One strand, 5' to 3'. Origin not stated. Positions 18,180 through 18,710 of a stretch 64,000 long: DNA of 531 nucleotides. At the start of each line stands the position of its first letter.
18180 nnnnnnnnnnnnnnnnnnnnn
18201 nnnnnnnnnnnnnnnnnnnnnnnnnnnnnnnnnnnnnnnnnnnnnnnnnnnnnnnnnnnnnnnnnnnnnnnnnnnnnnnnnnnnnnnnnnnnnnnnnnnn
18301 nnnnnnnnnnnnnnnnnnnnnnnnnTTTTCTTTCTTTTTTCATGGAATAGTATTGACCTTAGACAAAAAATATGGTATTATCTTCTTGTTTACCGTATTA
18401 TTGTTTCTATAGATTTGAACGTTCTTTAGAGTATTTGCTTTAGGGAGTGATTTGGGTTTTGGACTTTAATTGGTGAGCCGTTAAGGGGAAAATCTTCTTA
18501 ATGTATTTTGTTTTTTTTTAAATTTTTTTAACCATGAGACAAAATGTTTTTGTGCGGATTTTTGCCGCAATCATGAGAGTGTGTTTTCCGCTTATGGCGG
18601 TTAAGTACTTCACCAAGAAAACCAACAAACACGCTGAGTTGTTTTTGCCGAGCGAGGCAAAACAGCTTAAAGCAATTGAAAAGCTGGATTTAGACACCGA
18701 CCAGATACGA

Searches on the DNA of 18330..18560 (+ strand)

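Call 40: search_rna_families(source=window, start=18330, end=18560, threshold=evalue, max_evalue=10, show_alignments=2)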
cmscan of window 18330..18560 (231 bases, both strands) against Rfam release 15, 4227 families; matches with E-value up to 10: 3.
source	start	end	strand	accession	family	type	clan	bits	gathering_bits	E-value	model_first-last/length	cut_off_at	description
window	18505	18545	+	RF01362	CRISPR-DR49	Gene; CRISPR;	-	15.4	41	3.9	1-47/47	no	CRISPR RNA direct repeat element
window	18477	18526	+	RF00834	mir-268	Gene; miRNA;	-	14.5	47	8.1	1-89/89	no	mir-268 microRNA precursor family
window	18339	18411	+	RF00557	L10_leader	Cis-reg; leader;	-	12.3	44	8.3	1-138/138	no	Ribosomal protein L10 leader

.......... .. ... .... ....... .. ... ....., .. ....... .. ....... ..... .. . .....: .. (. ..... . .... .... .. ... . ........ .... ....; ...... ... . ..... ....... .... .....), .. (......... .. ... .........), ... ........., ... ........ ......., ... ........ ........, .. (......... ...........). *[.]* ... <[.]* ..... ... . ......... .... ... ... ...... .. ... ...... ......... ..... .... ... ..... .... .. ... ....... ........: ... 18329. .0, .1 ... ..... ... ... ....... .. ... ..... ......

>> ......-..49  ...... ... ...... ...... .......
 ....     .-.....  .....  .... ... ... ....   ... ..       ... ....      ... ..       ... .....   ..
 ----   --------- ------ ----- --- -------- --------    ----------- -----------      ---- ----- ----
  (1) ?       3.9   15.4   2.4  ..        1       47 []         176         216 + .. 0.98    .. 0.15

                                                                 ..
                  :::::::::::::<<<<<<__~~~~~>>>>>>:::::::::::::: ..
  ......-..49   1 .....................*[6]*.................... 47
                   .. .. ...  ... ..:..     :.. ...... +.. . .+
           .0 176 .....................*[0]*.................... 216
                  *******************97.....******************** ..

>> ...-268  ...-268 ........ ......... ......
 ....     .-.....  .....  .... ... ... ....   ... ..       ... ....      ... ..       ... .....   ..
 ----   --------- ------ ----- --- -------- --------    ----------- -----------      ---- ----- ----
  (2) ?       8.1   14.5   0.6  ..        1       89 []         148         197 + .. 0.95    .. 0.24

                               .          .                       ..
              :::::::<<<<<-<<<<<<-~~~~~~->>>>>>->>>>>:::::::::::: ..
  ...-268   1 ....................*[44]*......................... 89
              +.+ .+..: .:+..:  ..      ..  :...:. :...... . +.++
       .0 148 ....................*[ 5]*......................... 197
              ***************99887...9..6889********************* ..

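Call 57: build_rna_model(alignment_id=A4)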
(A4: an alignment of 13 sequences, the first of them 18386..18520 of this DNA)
Model R1 built from alignment A4 (13 sequences, 151 columns); structure: RNAalifold consensus.
model positions 138; base pairs 39; branch points 1; effective number of sequences 2.11; information 0.59 bits per position. Calibrated on 0.2 Mb of random sequence (short: E-values are rough).
structure used (alignment columns):
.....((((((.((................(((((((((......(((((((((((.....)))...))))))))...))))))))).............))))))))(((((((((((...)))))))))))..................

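Call 58: search_with_rna_model(model_id=R1, sources=[window, L001, L002, L003, L004, L005, L006, L007, L008, L009, L010, L011, L012, L013, L014, L015, L016, L017, L027, L028, L029, L030], max_evalue=1, make_alignment=true)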
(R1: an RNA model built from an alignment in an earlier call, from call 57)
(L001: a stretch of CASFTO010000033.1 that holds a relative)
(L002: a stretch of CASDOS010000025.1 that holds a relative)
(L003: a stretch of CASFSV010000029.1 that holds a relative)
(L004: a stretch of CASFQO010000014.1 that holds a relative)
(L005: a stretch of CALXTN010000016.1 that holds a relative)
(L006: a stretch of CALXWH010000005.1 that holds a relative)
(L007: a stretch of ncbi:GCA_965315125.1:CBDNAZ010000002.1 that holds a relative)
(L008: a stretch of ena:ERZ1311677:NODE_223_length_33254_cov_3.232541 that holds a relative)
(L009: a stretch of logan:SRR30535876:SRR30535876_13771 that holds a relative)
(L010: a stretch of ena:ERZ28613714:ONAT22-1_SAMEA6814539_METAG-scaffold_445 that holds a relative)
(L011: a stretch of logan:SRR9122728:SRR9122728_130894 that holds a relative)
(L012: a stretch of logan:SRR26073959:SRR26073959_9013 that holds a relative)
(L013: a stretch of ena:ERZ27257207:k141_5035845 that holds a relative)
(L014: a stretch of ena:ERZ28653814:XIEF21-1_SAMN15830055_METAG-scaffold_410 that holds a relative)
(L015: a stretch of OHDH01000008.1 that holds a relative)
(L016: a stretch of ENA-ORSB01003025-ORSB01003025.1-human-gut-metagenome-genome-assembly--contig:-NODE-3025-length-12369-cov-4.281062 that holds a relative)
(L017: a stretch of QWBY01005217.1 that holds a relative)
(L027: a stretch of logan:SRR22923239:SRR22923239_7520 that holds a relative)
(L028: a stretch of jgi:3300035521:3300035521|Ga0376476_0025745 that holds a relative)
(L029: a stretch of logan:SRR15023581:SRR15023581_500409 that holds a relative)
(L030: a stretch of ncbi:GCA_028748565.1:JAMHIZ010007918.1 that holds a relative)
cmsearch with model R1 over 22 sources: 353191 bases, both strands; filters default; matches with E-value up to 1: 25.
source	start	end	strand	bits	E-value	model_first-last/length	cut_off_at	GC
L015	9034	9171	-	142.2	1.1e-23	1-138/138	no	0.36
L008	9849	9986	+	141.5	1.5e-23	1-138/138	no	0.34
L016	3265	3402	+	141.5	1.5e-23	1-138/138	no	0.34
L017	1352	1489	+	141.5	1.5e-23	1-138/138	no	0.34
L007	9849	9987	+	140.9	2e-23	1-138/138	no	0.32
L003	9853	9985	+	139.9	3e-23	1-138/138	no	0.33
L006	9853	9985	+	139.6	3.4e-23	1-138/138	no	0.32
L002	9853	9985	+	139.3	3.9e-23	1-138/138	no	0.31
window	18385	18517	+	137.3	9.3e-23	1-138/138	no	0.32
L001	9852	9984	+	137.3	9.3e-23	1-138/138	no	0.32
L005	9854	9986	+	137.2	9.8e-23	1-138/138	no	0.32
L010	9851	9984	+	134.9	2.5e-22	1-138/138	no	0.33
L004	9852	9984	+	131.9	9.4e-22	1-138/138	no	0.31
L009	121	256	+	114.2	1.8e-18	1-138/138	no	0.36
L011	7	142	+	111.4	6.1e-18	1-138/138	no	0.38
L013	3321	3458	+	105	9.4e-17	1-138/138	no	0.37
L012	3474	3616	+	97.3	2.5e-15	1-138/138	no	0.29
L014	9847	9986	+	92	2.5e-14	1-138/138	no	0.31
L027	3906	4038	+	81.1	2.6e-12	1-138/138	no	0.3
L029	347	481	+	73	8.3e-11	1-138/138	no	0.41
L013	1232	1366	+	62.2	8.3e-09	1-138/138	no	0.36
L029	2303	2439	+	60.7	1.6e-08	1-138/138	no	0.35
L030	970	1105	+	59.1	3.1e-08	1-138/138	no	0.24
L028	1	77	+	49.8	1.7e-06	61-138/138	5'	0.39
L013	1072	1189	+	22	0.25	1-138/138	no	0.31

Alignment A5: 25 matches aligned to the model, 151 columns, each read 5' to 3' on its own strand. Consensus structure (alignment columns), stored with it:
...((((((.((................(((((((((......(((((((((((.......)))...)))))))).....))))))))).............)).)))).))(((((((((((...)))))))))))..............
